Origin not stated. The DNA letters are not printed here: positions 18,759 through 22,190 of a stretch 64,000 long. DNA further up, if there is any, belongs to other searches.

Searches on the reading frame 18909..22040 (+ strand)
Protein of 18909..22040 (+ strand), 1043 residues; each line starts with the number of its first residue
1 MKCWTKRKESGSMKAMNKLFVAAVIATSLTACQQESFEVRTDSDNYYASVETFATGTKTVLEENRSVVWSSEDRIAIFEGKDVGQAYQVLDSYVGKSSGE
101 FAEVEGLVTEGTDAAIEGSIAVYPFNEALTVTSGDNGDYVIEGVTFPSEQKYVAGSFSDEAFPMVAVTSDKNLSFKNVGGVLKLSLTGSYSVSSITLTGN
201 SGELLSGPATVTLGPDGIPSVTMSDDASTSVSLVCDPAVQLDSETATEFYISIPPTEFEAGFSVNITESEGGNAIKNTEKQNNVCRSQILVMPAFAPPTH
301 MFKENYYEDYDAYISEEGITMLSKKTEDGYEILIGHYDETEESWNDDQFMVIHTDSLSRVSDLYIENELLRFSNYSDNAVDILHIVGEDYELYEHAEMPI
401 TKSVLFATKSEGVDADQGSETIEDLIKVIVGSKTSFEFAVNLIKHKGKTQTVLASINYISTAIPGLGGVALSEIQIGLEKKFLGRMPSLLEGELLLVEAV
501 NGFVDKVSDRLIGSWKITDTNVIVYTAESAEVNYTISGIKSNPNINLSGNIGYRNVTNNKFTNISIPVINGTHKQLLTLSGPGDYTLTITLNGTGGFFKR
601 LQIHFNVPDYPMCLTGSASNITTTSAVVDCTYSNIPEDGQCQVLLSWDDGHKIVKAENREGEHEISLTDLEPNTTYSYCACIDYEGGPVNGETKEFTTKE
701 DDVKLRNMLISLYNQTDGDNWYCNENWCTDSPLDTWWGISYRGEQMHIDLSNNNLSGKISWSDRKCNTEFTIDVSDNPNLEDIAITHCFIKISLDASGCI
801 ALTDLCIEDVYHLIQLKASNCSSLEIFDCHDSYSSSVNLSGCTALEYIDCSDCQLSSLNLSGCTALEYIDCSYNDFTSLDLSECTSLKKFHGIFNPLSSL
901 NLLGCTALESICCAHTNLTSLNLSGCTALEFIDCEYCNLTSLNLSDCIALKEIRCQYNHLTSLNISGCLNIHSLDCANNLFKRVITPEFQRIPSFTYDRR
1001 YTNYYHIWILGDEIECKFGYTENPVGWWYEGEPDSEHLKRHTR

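Call 3: search_protein_families(library=pfam, proteins=[window:18909-22040:+], max_evalue=0.01)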
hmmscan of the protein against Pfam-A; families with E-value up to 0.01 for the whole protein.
window:18909-22040:+ (1043 aa): 5 families
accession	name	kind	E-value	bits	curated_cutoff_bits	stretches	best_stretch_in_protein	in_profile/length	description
PF12799.13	LRR_4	-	6.4e-09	36.2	27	2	844-879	2-42/44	Leucine Rich repeats (2 copies)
PF23952.1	LRR_EndoS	-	4.2e-07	30.6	27.9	0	883-952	34-107/116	Endo-beta-N-acetylglucosaminidase EndoS LRR domain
PF16656.11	Pur_ac_phosph_N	-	0.0033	18.4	30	0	658-698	56-93/93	Purple acid Phosphatase, N-terminal domain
PF00560.39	LRR_1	-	0.0034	17.6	20.6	0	747-761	4-18/23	Leucine Rich Repeat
PF25013.1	LRR_Zer-1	-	0.0042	17.7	27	0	808-884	19-96/137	Zer-1-like, Leucine-rich repeats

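Call 7: search_protein_families(library=ncbifam, proteins=[window:18909-22040:+], max_evalue=0.01)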
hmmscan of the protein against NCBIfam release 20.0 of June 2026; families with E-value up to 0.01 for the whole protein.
window:18909-22040:+ (1043 aa): 2 families
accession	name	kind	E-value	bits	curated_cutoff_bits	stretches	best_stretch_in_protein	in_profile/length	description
NF033187.0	internalin_J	exception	2.4e-11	42.6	1700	2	747-903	171-323/846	class 1 internalin InlJ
NF041351.1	XopL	equivalog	0.0024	16.7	500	0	917-975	200-264/497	type III secretion system leucine-rich repeat domain-containing effector XopL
